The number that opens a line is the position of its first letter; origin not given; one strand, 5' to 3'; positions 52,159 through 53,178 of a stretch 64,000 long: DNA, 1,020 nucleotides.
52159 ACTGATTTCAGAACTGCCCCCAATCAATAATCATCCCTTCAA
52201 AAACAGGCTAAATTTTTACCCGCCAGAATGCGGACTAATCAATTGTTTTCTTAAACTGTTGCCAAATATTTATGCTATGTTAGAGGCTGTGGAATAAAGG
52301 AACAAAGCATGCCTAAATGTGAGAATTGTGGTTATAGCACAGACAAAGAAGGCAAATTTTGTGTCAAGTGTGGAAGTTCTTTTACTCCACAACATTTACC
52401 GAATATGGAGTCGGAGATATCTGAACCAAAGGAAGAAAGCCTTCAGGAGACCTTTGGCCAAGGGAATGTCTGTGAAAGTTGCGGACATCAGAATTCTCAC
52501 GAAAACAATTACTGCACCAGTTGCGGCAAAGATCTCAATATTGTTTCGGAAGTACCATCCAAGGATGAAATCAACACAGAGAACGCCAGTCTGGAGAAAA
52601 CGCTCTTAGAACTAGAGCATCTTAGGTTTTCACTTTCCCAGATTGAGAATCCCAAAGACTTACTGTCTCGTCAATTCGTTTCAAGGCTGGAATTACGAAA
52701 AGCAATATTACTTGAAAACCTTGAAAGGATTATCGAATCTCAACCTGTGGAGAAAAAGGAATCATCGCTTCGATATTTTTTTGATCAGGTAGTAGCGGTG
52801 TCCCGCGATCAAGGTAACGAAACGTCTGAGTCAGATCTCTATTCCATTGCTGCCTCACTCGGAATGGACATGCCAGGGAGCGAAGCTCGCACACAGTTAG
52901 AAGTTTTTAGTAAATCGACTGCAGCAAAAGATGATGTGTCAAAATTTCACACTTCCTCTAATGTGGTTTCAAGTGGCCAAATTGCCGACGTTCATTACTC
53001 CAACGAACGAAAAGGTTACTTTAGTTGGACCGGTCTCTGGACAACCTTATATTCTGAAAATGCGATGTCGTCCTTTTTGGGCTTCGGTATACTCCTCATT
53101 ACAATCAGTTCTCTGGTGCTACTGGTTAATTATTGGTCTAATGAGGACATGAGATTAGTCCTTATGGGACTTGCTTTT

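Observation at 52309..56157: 1282-aa membrane protein with the layout [2 zinc ribbons - soluble region - TM block] + [zinc ribbon - TM block]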

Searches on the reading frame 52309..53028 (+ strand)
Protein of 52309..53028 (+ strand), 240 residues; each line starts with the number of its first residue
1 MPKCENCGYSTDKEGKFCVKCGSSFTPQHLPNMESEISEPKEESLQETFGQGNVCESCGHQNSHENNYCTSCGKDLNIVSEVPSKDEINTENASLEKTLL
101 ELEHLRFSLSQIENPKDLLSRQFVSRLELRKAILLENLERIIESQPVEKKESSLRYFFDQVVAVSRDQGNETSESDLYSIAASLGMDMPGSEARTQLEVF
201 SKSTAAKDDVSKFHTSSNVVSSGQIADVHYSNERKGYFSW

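Call 77: search_solved_structures(query=window:52309-53028:+, max_evalue=10)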
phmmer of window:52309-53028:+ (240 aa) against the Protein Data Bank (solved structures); distinct sequences matched with E-value up to 10: 2.
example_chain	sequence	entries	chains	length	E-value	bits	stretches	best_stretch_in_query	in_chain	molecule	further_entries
5a8i_A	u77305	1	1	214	0.0018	21.2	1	3-43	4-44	ARNA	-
8s05_C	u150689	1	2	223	0.002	21.1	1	3-43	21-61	Conserved protein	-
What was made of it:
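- Closest known: Pfam PF12773 DZR and PF13240 Zn_Ribbon_1, zinc-ribbon heads of membrane proteins. Same: The nearest solved relatives of this segment are zinc-ribbon regions of an ArnA entry (5a8i) and 8s05_C (E 0.002, call 77).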
